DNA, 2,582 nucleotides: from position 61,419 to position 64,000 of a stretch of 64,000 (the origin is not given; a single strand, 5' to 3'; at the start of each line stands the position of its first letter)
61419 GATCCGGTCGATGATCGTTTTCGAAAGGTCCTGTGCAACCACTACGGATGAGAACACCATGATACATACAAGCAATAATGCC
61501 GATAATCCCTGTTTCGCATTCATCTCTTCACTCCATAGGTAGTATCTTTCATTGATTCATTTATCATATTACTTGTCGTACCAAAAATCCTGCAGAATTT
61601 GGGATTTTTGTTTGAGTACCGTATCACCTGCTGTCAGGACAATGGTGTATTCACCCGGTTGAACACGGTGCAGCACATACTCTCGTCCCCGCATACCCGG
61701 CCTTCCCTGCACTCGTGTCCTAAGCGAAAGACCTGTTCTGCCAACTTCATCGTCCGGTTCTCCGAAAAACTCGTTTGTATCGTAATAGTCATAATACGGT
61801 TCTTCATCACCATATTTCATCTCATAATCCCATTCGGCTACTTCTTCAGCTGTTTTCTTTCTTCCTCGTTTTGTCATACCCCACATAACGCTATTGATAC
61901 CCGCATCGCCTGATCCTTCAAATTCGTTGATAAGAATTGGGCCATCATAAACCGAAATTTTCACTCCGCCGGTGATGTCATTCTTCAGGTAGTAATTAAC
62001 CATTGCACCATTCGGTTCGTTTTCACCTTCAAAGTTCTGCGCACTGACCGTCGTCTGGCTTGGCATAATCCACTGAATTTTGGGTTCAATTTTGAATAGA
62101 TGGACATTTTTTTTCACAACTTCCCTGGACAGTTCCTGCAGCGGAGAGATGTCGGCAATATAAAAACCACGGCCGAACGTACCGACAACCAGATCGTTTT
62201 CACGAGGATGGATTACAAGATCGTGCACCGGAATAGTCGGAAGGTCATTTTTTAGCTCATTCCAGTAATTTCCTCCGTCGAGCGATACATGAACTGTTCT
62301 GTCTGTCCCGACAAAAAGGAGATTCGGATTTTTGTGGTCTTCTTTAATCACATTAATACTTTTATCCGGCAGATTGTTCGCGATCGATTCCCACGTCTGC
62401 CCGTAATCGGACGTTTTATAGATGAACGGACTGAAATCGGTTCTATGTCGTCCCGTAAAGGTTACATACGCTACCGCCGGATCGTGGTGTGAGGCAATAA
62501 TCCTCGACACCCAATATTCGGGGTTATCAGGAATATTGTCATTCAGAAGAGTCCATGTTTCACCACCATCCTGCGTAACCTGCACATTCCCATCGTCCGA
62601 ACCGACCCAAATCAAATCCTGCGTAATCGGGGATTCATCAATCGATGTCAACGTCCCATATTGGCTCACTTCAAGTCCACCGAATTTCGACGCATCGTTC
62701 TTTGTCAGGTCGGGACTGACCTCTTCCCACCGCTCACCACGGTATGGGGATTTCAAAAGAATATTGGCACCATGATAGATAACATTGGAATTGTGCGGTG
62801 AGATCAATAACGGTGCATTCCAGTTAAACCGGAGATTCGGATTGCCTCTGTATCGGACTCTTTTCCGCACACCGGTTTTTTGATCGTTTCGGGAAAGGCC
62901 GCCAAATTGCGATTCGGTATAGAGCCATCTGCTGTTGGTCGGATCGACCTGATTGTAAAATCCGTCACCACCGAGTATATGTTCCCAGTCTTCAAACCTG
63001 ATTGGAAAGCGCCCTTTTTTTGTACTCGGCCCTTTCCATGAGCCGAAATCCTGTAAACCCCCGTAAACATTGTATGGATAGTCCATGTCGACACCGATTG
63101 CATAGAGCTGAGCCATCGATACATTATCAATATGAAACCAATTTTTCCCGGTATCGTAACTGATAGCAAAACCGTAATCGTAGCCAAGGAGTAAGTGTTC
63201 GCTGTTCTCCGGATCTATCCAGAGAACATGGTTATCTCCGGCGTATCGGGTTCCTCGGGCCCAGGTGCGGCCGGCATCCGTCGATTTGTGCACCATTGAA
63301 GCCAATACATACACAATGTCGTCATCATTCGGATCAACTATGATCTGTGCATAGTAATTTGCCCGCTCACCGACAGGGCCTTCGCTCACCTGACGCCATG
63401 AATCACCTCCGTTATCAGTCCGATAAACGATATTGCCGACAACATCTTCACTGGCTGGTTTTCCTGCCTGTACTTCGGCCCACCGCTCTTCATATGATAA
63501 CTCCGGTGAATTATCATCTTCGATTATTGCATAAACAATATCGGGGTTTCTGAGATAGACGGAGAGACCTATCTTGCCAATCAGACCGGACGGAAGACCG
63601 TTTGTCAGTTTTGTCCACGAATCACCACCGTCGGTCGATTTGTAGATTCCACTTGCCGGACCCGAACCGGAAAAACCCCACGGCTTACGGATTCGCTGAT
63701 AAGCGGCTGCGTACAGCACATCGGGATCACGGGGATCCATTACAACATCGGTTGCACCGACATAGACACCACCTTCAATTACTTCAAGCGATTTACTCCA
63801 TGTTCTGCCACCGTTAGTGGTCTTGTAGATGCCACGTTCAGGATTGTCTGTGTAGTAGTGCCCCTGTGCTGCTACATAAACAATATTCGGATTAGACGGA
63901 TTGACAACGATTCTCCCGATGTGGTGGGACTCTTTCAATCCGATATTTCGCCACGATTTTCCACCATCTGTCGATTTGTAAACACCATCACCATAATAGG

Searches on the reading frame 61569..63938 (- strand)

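Call 85: search_protein_families(library=pfam, max_evalue=0.00001, proteins=[window:61569-63938:-])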
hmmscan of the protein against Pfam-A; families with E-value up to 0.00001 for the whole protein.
window:61569-63938:- (789 aa): 3 families
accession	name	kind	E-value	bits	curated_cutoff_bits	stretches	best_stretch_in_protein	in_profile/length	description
PF15902.12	Sortilin-Vps10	-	7.7e-24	84.7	33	1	506-587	3-86/446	Sortilin, neurotensin receptor 3,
PF02012.26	BNR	-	8.6e-07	28.5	27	0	453-463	1-11/12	BNR/Asp-box repeat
PF14870.12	PSII_BNR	-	5.3e-06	26.3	27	0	506-579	40-116/303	Photosynthesis system II assembly factor YCF48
